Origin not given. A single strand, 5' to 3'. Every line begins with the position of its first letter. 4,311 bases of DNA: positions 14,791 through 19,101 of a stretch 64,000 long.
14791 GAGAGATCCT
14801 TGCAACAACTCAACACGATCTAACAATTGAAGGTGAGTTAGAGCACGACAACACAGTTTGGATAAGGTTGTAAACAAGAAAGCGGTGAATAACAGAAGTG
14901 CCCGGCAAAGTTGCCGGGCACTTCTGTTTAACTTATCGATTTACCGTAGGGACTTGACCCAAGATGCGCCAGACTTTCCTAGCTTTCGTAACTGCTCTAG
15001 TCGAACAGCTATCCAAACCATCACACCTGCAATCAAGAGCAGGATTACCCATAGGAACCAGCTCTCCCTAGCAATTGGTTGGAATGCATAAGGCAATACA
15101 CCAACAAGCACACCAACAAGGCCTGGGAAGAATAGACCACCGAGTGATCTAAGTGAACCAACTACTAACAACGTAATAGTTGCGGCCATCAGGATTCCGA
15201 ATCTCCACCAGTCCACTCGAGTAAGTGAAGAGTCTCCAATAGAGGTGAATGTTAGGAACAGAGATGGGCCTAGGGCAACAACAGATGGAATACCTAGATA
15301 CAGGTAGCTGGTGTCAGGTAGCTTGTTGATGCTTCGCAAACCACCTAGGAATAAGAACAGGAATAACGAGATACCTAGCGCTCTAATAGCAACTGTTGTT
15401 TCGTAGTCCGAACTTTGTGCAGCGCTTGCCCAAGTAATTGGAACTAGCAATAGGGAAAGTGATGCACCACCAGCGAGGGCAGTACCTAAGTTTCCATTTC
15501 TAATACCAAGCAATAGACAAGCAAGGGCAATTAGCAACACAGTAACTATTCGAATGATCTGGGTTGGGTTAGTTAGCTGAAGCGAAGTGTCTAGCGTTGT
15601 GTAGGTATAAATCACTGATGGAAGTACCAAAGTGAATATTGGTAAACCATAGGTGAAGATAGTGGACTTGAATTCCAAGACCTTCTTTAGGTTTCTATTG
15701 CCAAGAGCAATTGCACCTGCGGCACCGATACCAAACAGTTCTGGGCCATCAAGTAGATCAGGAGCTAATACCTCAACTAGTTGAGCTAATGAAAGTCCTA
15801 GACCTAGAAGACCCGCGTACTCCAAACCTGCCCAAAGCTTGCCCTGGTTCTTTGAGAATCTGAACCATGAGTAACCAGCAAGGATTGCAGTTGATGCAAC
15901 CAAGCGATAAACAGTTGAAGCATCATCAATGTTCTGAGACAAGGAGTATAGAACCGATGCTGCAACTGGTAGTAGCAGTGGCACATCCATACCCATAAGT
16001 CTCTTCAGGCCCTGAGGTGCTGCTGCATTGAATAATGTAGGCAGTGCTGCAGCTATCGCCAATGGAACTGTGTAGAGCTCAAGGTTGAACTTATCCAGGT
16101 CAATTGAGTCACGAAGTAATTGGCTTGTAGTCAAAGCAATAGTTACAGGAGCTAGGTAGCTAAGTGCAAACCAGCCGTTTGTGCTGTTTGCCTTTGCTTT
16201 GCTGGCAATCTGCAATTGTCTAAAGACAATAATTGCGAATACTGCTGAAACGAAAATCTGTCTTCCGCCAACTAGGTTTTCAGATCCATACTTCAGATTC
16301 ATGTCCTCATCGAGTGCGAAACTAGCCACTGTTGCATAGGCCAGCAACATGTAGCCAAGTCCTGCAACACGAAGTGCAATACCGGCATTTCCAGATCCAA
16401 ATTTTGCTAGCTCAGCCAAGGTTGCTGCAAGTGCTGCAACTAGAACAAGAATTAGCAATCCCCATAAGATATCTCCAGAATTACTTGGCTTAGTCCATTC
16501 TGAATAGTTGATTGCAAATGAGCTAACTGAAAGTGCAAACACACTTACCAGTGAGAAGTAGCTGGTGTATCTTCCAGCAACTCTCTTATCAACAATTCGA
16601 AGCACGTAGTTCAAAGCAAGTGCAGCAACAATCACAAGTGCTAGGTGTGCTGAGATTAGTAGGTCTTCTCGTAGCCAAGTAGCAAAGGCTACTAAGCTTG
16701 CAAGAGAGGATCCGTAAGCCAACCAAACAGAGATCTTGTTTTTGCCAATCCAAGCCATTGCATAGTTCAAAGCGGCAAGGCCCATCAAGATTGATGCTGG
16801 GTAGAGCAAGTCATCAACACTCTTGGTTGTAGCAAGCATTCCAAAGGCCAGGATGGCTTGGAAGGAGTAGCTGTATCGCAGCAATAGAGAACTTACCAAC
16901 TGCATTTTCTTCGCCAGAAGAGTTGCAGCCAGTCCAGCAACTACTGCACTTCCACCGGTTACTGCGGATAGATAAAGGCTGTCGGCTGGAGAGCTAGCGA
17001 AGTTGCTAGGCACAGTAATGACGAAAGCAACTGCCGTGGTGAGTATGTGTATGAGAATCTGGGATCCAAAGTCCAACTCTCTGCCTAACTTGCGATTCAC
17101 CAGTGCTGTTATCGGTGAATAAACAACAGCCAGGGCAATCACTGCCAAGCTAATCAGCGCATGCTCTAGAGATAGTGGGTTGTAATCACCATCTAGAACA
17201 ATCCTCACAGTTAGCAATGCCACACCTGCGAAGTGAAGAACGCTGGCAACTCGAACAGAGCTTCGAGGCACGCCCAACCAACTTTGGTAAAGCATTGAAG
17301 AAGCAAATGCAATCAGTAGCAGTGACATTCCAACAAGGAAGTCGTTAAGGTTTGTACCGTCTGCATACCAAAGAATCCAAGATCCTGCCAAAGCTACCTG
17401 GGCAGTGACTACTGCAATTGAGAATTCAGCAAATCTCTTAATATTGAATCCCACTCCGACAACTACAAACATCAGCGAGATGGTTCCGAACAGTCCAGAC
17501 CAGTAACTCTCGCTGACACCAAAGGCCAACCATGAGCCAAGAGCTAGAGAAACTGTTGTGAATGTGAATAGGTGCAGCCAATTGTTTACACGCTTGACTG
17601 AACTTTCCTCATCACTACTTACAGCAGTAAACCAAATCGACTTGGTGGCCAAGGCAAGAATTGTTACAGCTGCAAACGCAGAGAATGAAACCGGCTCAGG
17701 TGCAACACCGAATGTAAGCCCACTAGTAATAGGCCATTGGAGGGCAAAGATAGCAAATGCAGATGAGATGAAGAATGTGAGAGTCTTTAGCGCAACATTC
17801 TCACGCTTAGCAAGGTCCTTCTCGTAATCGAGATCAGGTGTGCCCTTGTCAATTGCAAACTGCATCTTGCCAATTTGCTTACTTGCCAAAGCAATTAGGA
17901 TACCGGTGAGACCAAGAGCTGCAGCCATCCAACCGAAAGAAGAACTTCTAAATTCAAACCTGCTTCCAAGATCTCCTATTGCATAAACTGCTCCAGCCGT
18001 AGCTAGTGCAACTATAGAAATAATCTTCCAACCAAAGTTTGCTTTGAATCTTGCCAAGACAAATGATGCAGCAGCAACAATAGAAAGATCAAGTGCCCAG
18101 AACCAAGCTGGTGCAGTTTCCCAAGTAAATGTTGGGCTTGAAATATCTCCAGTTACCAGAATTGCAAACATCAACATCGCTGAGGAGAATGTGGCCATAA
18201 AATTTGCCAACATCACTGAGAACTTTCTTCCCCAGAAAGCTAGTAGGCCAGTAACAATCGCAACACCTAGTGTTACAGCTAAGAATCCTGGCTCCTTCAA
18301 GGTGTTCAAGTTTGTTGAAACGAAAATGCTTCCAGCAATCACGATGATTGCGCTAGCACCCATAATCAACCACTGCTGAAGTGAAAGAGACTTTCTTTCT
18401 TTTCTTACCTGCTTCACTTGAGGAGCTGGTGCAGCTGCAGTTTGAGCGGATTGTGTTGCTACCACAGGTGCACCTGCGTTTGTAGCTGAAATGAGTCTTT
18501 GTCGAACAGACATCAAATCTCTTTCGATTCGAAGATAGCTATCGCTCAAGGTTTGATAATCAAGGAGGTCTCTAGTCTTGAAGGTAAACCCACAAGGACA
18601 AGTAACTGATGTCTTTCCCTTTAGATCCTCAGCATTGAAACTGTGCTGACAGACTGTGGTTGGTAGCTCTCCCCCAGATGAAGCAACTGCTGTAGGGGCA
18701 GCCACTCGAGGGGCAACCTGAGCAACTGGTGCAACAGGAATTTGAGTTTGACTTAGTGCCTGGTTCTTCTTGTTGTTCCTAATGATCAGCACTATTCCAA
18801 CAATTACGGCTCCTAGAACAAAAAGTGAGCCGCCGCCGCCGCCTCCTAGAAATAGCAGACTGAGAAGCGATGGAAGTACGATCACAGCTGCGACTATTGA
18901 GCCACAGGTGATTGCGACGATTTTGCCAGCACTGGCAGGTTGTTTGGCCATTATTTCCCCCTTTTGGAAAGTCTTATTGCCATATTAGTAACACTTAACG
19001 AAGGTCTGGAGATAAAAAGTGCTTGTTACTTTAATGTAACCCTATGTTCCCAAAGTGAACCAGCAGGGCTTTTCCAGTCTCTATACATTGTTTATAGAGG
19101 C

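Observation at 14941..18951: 1336-aa polytopic membrane protein with no recognisable catalytic domain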

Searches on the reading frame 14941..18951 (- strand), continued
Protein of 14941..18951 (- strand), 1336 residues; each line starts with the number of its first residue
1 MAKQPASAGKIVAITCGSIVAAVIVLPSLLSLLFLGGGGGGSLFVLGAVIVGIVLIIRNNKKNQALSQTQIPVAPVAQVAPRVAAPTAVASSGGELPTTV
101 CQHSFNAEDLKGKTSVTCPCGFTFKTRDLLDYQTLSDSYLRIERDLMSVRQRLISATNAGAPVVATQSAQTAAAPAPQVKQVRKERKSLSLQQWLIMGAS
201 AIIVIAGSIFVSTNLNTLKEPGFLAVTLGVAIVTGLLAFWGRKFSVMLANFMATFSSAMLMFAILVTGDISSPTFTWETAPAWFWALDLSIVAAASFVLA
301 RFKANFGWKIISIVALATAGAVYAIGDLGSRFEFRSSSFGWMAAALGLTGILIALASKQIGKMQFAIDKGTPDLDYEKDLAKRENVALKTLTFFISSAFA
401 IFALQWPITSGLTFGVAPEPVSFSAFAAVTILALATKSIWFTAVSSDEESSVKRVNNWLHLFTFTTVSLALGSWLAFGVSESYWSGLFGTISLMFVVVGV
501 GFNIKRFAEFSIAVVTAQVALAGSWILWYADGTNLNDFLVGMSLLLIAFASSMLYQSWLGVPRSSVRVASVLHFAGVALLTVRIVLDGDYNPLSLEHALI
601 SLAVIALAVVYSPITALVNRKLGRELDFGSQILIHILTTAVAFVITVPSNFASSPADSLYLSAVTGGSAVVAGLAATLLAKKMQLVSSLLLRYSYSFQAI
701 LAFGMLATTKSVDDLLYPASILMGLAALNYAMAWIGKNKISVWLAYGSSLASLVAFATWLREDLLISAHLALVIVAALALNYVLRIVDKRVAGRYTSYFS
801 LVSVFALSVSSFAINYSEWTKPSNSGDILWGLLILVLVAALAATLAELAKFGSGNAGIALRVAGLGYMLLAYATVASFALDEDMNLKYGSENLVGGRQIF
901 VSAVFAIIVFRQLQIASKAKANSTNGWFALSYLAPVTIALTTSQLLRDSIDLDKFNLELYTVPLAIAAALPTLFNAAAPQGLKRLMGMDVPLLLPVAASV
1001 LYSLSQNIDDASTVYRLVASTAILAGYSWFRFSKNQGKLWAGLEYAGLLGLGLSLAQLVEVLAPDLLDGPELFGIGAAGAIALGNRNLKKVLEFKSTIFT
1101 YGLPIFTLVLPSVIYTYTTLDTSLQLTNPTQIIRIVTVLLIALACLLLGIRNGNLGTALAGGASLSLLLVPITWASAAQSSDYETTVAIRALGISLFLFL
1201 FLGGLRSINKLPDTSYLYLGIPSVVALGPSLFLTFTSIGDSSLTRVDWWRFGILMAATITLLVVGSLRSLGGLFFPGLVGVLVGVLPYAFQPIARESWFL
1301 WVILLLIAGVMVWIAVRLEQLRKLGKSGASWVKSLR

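Call 71: search_protein_families(library=ncbifam, proteins=[P0125, P0128, P0104, P0110, P0102, P0096, P0054, P0059], max_evalue=0.01)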
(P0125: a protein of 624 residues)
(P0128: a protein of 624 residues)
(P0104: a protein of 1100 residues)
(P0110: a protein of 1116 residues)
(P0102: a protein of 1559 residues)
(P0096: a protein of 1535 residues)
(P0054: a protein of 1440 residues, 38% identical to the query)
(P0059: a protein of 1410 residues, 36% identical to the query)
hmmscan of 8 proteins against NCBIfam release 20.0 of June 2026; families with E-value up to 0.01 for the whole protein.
P0125 (624 aa): 1 family
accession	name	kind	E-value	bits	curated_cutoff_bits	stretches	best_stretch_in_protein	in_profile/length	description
NF047321.1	SCO7613_CTERM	domain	7.2e-14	51.9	45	1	453-617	27-181/188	SCO7613 C-terminal domain-containing membrane protein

P0128 (624 aa): 1 family
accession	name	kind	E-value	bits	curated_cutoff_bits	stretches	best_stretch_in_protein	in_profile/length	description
NF047321.1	SCO7613_CTERM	domain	2.2e-20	73.1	45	1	432-623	10-187/188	SCO7613 C-terminal domain-containing membrane protein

P0104 (1100 aa): 0 families

P0110 (1116 aa): 0 families

P0102 (1559 aa): 1 family
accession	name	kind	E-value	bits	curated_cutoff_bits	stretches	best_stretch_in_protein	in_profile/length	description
NF047321.1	SCO7613_CTERM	domain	0.0039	16.9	45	1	1430-1552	58-174/188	SCO7613 C-terminal domain-containing membrane protein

P0096 (1535 aa): 0 families

P0054 (1440 aa): 1 family
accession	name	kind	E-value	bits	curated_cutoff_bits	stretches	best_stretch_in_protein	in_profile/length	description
NF047321.1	SCO7613_CTERM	domain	1.7e-06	27.8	45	1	1246-1439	4-187/188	SCO7613 C-terminal domain-containing membrane protein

P0059 (1410 aa): 1 family
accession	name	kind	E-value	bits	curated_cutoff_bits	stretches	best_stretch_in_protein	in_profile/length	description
NF047321.1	SCO7613_CTERM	domain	7.8e-07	28.9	45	2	1102-1250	11-146/188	SCO7613 C-terminal domain-containing membrane protein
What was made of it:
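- On SCO7613_CTERM (NCBIfam NF047321): Large relatives score 17-29 bits (call 71). Only the short relatives P0125 (51.9) and P0128 (73.1) pass (call 71).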

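Call 74: find_homologous_proteins(query=P0128, max_evalue=0.001)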
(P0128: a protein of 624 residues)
Query P0128 (624 aa): 18 proteins with E <= 0.001 among 8000 candidates.
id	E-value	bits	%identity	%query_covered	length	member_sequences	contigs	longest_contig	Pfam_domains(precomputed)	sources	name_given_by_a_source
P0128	0.0e+0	1350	100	100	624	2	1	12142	-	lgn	-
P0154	6.1e-195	667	52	100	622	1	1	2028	-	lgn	-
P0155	6.5e-190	651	50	100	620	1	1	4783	PF09925.15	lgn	-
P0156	7.7e-188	644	50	100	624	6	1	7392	-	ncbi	-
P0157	4.8e-187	641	51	100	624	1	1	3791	-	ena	-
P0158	4.3e-184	632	49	100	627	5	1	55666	PF09925.15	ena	-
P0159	4.0e-179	615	48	100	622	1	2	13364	PF09925.15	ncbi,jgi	ncbi:MAG: hypothetical protein RLZZ330_419 [Actinomycetota bacterium]|jgi:hypothetical protein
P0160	1.1e-178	614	48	100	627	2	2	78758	-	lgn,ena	-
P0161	4.7e-177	608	53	93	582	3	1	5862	-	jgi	jgi:hypothetical protein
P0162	2.6e-175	603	48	100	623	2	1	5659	PF09925.15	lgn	-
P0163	7.1e-171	588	46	100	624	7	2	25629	-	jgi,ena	-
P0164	4.6e-110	387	38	100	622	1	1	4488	-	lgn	-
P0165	1.1e-109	386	38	100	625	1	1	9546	-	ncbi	ncbi:MAG: hypothetical protein RIS75_800 [Actinomycetota bacterium]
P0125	8.0e-108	380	38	99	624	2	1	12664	PF09925.15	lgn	-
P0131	2.4e-91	325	35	99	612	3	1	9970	-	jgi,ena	-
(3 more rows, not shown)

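Call 83: search_dna_similar(query=window:14941-18951:-, collection=plasmids, mode=protein, max_evalue=0.001, max_rows=15)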
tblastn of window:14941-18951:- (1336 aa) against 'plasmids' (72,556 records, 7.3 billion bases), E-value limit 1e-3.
No match.
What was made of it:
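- Tried and rejected: No match (call 83).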

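Call 90: fold_search(model_id=the predicted structure, library=viral)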
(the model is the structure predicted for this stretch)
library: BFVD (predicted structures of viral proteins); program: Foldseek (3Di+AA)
matches with E <= 10: 112; with E <= 0.001: 0
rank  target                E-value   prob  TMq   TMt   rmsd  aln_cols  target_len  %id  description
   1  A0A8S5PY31            8.5e-02  0.92  0.24  0.21  46.4      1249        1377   14  Uncharacterized protein [Myoviridae sp. ctgsk7]
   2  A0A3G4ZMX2            1.0e-01  0.28  0.09  0.11  40.7       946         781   10  RING-type domain-containing protein [Terrestrivirus sp.]
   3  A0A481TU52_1          1.2e-01  0.15  0.08  0.08  33.4      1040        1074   10  UL36 [Human herpesvirus 2]
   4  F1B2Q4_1              2.4e-01  0.13  0.09  0.09  50.2      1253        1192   12  (no name in the UniProt tables at hand)
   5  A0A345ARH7            2.4e-01  0.10  0.08  0.08  50.2      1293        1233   13  Tail tape measure protein [Paenibacillus phage Wanderer]
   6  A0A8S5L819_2          3.6e-01  0.08  0.07  0.07  60.0      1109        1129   11  Minor tail protein [Siphoviridae sp. ctDmQ3]
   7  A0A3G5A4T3            3.9e-01  0.21  0.10  0.14  26.1       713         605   10  RING-type domain-containing protein [Harvfovirus sp.]
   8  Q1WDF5                4.0e-01  0.07  0.07  0.07  45.5      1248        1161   14  (no name in the UniProt tables at hand)
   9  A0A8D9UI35            6.8e-01  0.08  0.08  0.07  35.9      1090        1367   10  (no name in the UniProt tables at hand)
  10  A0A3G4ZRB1            8.6e-01  0.13  0.09  0.13  22.6       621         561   10  RING-type domain-containing protein [Dasosvirus sp.]
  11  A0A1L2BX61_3          8.6e-01  0.07  0.07  0.07  66.8       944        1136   10  Tape measure protein [Nodularia phage vB_NpeS-2AV2]
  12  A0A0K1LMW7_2          9.6e-01  0.07  0.08  0.09  31.9       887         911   11  Tape measure protein [Caulobacter phage Seuss]
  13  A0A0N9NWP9            9.9e-01  0.09  0.07  0.11  37.6       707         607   11  (no name in the UniProt tables at hand)
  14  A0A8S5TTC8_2          1.1e+00  0.06  0.07  0.06  45.2       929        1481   11  NlpC/P60 family [Siphoviridae sp. ct5jB2]
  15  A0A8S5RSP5            1.2e+00  0.04  0.07  0.07  42.0      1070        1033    9  Minor tail protein [Siphoviridae sp. ctES717]
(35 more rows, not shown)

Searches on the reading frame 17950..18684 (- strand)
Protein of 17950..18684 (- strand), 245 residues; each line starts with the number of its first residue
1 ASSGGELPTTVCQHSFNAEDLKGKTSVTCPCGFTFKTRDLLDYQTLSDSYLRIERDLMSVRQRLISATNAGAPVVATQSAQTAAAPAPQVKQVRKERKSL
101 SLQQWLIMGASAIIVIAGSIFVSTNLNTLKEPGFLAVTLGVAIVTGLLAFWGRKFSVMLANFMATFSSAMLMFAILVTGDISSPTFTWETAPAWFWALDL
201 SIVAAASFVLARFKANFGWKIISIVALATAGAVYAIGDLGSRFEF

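Call 84: predict_structure(alignment_id=A4)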
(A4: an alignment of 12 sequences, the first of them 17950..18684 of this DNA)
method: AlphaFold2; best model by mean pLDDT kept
length: 245 residues; sequences in the alignment: 12
mean_pLDDT: 78.3   pTM: 0.54
mean pLDDT of the five models: 78.3, 75.7, 75.0, 73.6, 72.7
residues with pLDDT >= 90: 58; 70-90: 138; 50-70: 25; < 50: 24
segments of 3 or more residues with pLDDT < 50: 1-5, 71-86, 243-245
pLDDT, mean of each block of 10 residues (from residue 1): 48 73 81 82 80 85 73 40 46 68 87 88 80 89 93 89 93 89 78 87 94 88 90 73 47
secondary structure, 60 per line:
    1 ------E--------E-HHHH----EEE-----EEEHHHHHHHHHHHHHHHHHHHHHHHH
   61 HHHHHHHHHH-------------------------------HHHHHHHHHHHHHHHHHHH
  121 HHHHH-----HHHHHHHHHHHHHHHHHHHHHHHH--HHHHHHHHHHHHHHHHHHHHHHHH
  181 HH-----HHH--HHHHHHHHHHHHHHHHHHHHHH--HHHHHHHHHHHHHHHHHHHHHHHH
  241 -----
elements in order: H18-21 E26-28 E34-36 H37-70 H102-125 H131-154 H157-182 H193-214 H217-240

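Call 86: fold_search(model_id=the predicted structure, library=pdb)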
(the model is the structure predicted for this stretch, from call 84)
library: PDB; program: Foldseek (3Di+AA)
matches with E <= 10: 485; with E <= 0.001: 0
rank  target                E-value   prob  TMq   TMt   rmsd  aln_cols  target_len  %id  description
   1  8e0n_C                1.7e-01  0.60  0.24  0.30   9.2       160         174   15  Homotrimeric variant of tcTRP9, BGL18 (released 2023-04-12)
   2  7np7_D2               1.8e-01  0.98  0.37  0.24  13.3       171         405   13  Structure of an intact ESX-5 inner membrane complex, Composite C1 model (released 2021-06-02)
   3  8e0n_F                2.4e-01  0.84  0.28  0.36   7.6       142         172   17  Homotrimeric variant of tcTRP9, BGL18 (released 2023-04-12)
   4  8e12_A                3.6e-01  0.80  0.28  0.37   8.0       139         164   12  Homotrimeric variant of tcTRP9, BGL14 (released 2023-04-12)
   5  9lyb_R                4.2e-01  0.20  0.16  0.15  16.9       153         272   15  Cryo-EM structure of GPR3-G protein-monomer complex (released 2025-04-09)
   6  8e0m_B                4.5e-01  0.41  0.23  0.31  15.8       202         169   15  Homotrimeric variant of tcTRP9, BGL15 (released 2023-04-12)
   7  8e0n_A                4.5e-01  0.38  0.24  0.30   9.9       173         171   14  Homotrimeric variant of tcTRP9, BGL18 (released 2023-04-12)
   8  9kl5                  4.7e-01  0.51  0.28  0.16  10.6       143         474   13  Cryo-EM strucuture of human OAT1 in complex with probenecid (released 2025-11-05)
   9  7b9s_5                4.9e-01  0.87  0.36  0.21  12.8       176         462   12  Structure of the mycobacterial ESX-5 Type VII Secretion System hexameric pore complex (released 2021-07-07)
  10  7wc5                  4.9e-01  0.09  0.13  0.10  16.2       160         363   14  Crystal structure of serotonin 2A receptor in complex with psilocin (released 2022-01-26)
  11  8e0m_G                5.5e-01  0.60  0.27  0.38   9.2       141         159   10  Homotrimeric variant of tcTRP9, BGL15 (released 2023-04-12)
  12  6ob6_B                5.8e-01  0.21  0.21  0.17  10.8       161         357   16  Human equilibrative nucleoside transporter-1, S-(4-nitrobenzyl)-6-thioinosine bound, merohedrally twinned (released 2019-07-03)
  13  4tx5_B                6.1e-01  0.28  0.20  0.28  23.8       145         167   12  Crystal structure of Smac-DIABLO (in space group P65) (released 2015-07-15)
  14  9kkk                  6.4e-01  0.38  0.26  0.15  10.1       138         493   14  Cryo-EM structure of human SLC22A6 (OAT1) in the apo-state (released 2025-11-05)
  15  8auw_D                6.4e-01  0.28  0.20  0.29  23.7       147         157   12  Cryo-EM structure of human BIRC6 in complex with SMAC. (released 2023-02-15)
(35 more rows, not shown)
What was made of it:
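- Foldseek hits to transporters for the N-terminal model are insignificant (E>=0.47, TM<=0.32; call 86).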
